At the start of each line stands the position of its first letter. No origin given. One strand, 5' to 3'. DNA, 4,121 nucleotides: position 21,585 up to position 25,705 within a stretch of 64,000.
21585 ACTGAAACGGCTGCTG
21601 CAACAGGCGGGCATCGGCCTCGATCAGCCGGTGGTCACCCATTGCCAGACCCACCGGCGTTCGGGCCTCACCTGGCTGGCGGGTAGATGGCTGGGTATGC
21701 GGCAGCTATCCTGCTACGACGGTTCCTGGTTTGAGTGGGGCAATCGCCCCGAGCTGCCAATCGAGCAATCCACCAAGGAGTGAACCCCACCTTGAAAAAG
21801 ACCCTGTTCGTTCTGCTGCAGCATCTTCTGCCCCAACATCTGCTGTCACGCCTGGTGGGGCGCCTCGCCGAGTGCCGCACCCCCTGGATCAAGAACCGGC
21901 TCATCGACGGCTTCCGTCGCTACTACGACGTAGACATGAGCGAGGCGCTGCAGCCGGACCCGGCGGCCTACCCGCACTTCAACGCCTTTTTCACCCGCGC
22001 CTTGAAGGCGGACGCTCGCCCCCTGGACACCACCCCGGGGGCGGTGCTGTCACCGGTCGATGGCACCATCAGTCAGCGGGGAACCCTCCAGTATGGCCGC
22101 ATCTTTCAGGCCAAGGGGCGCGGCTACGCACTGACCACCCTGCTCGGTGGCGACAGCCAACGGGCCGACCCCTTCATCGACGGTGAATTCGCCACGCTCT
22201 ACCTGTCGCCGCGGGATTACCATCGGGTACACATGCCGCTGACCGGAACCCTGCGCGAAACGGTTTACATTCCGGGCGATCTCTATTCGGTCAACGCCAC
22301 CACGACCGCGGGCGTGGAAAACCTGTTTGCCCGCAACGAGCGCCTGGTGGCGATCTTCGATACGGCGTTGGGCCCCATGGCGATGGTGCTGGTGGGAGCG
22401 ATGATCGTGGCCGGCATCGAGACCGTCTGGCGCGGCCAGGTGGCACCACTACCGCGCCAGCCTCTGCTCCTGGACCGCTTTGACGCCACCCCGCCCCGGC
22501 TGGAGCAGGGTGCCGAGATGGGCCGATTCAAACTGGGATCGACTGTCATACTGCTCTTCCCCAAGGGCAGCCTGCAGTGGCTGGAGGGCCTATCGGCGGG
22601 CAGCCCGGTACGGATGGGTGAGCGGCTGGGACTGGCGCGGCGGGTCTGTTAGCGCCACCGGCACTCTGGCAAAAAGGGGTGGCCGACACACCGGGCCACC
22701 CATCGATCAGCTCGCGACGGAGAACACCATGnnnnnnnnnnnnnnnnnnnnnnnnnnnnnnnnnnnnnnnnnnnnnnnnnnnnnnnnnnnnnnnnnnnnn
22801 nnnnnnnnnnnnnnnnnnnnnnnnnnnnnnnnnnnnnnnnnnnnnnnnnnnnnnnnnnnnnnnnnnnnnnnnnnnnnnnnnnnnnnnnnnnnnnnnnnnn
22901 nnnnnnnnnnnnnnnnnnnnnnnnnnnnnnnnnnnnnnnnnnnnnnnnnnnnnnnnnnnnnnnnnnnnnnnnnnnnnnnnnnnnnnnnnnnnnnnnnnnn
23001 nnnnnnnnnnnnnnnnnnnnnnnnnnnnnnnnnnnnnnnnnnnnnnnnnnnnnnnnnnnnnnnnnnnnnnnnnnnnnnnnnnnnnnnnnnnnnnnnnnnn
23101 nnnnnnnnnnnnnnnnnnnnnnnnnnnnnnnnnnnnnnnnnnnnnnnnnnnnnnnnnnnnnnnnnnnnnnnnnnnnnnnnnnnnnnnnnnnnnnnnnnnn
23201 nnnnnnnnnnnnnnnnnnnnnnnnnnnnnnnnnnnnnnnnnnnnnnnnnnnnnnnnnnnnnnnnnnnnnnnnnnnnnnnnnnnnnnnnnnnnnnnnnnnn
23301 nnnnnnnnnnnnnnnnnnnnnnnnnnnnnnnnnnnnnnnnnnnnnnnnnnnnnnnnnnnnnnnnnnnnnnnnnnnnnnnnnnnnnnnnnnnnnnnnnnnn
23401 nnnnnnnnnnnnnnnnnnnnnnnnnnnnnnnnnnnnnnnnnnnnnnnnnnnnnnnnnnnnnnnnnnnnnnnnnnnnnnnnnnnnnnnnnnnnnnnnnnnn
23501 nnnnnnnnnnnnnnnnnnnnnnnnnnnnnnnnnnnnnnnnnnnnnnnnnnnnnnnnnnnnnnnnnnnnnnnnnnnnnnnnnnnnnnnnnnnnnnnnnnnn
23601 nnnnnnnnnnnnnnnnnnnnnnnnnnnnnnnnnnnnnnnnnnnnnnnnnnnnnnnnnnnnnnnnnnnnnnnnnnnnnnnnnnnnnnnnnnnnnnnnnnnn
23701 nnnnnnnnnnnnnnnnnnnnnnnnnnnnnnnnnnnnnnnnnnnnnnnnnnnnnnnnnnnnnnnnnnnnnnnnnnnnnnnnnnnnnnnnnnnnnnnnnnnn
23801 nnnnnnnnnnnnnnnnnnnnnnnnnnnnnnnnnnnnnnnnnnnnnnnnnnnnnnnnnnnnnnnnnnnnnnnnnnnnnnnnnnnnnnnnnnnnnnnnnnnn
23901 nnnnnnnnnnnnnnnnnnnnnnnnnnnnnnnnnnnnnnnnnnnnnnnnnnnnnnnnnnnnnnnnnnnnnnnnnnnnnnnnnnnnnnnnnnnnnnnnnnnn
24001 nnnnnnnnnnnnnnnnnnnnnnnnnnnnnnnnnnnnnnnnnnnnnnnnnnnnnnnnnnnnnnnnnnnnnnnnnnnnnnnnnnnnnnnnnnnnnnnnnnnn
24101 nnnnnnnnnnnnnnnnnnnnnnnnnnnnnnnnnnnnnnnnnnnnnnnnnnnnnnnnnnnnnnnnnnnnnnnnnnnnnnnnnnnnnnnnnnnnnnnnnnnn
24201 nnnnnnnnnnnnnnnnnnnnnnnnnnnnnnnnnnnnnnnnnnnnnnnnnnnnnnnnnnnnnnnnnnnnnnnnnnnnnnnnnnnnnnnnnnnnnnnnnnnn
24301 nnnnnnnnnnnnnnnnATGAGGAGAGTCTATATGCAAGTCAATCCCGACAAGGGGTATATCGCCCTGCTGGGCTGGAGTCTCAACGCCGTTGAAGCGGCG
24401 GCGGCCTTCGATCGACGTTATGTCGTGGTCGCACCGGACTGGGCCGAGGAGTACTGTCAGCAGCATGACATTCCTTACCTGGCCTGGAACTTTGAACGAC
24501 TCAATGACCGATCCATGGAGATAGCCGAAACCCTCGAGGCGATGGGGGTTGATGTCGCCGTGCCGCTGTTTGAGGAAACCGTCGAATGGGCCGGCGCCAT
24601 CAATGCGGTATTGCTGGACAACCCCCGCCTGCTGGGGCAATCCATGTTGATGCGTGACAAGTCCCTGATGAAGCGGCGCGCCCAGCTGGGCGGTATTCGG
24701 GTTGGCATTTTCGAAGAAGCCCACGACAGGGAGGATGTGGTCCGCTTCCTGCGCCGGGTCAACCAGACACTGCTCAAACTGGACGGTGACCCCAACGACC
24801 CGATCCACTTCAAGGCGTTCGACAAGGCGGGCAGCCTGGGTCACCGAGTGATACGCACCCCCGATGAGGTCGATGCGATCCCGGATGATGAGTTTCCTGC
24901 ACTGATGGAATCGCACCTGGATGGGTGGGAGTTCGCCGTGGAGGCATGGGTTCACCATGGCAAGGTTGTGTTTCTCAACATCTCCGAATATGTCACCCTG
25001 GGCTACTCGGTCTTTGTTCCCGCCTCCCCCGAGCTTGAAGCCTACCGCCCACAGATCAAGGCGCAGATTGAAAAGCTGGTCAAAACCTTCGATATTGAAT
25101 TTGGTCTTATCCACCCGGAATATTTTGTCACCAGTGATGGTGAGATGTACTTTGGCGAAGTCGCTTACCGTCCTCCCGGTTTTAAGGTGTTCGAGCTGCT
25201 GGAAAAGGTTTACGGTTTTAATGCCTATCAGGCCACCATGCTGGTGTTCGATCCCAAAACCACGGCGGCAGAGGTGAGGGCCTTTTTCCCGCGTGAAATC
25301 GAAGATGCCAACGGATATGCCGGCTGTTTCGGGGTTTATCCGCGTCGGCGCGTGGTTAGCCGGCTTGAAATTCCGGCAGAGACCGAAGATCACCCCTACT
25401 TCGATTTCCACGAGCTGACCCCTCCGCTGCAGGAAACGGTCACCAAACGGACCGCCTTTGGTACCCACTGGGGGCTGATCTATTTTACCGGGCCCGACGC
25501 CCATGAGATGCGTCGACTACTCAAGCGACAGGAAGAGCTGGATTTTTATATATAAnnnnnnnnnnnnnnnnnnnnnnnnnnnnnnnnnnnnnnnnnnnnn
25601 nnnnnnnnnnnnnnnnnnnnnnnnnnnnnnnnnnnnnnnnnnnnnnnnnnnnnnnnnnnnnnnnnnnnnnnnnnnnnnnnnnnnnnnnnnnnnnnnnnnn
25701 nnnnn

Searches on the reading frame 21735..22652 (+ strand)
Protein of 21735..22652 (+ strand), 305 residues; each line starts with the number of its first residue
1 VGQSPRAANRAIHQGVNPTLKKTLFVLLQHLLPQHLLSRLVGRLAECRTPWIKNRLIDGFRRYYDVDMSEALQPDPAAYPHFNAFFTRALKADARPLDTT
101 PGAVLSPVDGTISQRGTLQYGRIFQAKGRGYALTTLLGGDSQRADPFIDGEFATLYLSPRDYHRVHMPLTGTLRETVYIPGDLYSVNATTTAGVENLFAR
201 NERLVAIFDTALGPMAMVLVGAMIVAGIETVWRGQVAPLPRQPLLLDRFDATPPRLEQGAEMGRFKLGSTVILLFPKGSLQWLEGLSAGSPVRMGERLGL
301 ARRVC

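Call 88: search_protein_families(library=pfam, proteins=[window:21735-22652:+], max_evalue=0.0001)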
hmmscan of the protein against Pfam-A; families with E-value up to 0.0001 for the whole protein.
window:21735-22652:+ (305 aa): 1 family
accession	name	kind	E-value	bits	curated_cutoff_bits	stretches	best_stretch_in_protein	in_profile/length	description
PF02666.20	PS_Dcarbxylase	-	4e-59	200.1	22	1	82-299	1-197/198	Phosphatidylserine decarboxylase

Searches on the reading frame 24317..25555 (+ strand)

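Call 88: search_protein_families(library=pfam, proteins=[window:24317-25555:+], max_evalue=0.0001)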
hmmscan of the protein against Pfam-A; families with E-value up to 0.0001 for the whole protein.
window:24317-25555:+ (412 aa): 1 family
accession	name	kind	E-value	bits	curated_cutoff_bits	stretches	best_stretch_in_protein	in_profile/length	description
PF13535.11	ATP-grasp_4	-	2e-05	24.7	27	1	195-283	55-149/160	ATP-grasp domain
